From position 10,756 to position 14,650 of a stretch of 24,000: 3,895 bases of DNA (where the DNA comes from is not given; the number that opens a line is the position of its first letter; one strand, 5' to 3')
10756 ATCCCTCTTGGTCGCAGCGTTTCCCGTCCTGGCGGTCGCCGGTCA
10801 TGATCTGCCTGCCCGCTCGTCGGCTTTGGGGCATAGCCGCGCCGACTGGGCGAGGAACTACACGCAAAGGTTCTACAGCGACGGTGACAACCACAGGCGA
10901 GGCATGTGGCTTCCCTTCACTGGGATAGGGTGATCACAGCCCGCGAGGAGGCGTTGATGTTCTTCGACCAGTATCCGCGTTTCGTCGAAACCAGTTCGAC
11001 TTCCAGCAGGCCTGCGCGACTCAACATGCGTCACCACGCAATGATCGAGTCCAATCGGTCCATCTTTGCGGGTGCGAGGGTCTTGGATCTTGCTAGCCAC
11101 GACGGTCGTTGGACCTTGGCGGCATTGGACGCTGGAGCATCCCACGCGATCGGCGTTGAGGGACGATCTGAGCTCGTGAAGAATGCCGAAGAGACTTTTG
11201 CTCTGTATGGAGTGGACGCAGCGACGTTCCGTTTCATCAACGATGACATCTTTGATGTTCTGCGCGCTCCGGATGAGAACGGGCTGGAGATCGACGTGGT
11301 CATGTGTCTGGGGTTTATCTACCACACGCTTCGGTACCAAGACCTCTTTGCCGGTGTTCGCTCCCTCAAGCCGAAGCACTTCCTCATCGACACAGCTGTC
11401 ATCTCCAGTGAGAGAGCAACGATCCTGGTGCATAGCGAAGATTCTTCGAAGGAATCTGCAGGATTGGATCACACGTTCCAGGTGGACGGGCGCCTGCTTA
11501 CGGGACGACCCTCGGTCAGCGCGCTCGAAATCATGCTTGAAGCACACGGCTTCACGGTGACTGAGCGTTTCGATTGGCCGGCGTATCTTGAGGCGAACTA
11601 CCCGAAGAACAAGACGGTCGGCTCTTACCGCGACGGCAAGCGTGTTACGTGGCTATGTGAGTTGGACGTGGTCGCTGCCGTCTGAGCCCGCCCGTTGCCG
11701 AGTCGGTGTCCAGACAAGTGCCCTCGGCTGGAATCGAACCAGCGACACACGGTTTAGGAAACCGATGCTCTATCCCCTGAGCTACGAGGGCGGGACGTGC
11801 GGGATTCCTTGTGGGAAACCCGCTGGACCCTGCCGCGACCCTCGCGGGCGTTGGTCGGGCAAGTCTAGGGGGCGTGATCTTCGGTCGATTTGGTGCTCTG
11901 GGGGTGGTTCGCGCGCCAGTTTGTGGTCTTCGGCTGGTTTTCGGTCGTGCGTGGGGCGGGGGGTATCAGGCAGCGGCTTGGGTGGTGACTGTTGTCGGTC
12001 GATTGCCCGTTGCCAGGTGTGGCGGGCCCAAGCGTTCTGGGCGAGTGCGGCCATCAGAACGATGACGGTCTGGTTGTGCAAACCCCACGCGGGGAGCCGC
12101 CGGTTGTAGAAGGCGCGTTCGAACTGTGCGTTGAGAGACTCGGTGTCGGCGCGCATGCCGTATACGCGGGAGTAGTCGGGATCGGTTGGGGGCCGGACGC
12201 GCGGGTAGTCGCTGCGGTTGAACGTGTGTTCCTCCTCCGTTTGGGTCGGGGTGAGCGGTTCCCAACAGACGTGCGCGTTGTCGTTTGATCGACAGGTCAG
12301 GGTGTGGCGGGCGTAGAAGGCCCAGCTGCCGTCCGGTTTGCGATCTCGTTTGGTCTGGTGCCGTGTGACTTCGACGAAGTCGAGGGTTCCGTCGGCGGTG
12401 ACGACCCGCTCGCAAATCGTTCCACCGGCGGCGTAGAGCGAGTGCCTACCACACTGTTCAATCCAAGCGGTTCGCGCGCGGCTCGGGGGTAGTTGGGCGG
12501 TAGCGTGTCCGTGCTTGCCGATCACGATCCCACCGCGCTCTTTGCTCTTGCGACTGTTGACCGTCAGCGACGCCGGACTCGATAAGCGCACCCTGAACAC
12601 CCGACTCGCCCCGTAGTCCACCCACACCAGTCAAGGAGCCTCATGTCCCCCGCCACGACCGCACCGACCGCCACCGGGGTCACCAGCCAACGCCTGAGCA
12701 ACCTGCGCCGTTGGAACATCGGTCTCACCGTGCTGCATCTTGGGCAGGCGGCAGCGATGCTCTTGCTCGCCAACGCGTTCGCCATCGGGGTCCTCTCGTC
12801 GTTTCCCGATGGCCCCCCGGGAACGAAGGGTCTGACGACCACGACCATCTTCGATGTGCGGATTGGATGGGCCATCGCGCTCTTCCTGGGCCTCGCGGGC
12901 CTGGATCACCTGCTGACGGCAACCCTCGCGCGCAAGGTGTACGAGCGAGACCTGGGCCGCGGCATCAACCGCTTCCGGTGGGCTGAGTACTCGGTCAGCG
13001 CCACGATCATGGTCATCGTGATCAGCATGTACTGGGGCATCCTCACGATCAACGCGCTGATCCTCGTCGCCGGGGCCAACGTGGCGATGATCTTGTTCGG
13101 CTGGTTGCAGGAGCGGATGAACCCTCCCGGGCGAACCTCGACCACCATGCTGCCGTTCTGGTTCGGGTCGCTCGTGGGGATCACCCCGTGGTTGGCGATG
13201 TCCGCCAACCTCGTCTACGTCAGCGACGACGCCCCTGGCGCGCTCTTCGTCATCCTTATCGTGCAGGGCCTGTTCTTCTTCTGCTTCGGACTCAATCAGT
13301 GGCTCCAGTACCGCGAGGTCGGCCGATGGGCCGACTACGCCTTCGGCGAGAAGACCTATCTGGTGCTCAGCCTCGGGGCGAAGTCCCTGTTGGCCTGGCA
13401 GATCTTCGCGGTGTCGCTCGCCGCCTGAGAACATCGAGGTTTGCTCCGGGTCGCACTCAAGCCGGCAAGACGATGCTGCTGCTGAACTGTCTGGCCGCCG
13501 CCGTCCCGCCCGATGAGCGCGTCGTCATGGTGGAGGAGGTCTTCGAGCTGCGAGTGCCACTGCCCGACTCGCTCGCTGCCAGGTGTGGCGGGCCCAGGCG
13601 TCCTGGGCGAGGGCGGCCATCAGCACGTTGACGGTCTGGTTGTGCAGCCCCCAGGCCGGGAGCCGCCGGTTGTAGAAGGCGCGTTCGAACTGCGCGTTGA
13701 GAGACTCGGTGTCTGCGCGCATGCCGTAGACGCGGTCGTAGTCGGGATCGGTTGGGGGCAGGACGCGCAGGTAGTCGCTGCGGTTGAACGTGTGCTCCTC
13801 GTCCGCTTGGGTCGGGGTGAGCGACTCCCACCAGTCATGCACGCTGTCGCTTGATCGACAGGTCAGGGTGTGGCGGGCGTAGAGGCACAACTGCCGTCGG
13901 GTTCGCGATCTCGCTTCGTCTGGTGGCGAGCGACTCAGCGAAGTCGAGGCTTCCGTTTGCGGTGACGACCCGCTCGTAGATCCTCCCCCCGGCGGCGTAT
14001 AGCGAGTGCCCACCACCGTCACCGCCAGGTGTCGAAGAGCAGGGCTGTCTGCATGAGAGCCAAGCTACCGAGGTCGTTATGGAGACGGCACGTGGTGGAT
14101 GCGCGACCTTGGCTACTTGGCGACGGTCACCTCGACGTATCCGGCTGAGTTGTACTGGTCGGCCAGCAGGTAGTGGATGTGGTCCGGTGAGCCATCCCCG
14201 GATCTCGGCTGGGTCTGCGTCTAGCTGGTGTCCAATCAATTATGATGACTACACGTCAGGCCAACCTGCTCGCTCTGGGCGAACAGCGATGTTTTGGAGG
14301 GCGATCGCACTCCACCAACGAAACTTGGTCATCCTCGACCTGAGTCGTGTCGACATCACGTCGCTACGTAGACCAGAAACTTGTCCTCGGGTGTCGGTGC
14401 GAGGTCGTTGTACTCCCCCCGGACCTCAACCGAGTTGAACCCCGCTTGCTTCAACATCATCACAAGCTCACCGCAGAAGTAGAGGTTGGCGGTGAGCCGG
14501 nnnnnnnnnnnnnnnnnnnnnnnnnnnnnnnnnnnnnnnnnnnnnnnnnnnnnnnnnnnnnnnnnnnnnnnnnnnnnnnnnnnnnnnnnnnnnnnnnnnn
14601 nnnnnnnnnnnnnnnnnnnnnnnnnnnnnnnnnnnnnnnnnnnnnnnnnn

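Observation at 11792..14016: Heliorhodopsin packaged as a promoter-less cassette between two direct copies of a truncated transposase gene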

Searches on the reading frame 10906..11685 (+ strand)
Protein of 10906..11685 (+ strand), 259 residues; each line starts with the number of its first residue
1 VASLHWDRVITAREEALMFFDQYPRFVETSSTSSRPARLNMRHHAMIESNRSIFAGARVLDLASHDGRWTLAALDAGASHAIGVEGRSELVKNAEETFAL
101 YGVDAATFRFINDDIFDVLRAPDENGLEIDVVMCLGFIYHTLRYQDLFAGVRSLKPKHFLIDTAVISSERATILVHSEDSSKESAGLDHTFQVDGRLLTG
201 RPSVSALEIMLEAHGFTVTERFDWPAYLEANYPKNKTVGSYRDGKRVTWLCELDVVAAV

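Call 6: search_protein_families(library=pfam, proteins=[window:10906-11685:+], max_evalue=0.1)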
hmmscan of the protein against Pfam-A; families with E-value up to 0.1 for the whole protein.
window:10906-11685:+ (259 aa): 5 families
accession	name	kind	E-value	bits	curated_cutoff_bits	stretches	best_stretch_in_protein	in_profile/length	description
PF13649.12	Methyltransf_25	-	8.8e-06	26.8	27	1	59-149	1-87/97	Methyltransferase domain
PF13489.12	Methyltransf_23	-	0.00061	20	27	1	53-220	20-163/164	Methyltransferase domain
PF08242.18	Methyltransf_12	-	0.0014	19.7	30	1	60-153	1-90/98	Methyltransferase domain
PF13847.12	Methyltransf_31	-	0.0015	18.7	27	1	55-165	3-113/145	Methyltransferase domain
PF03602.21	Cons_hypoth95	-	0.061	13.4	24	1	30-133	17-118/182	Conserved hypothetical protein 95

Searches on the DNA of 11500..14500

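Call 86: search_rna_families(source=window, start=11500, end=14500, threshold=evalue, max_evalue=1)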
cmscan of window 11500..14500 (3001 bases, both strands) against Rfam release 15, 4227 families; matches with E-value up to 1: 3.
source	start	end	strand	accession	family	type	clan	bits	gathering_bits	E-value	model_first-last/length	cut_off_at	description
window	11719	11791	-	RF00005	tRNA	Gene; tRNA;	CL00001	65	29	3.5e-13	1-71/71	no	tRNA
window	11718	11791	+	RF04354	Plastid-ycf2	Cis-reg;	-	27.4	65.7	0.0085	1-75/75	no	Plastid-ycf2 5UTR RNA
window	13970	14026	-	RF01276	sR53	Gene; snRNA; snoRNA; CD-box;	-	17.3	49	0.7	1-60/60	no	Small nucleolar RNA sR53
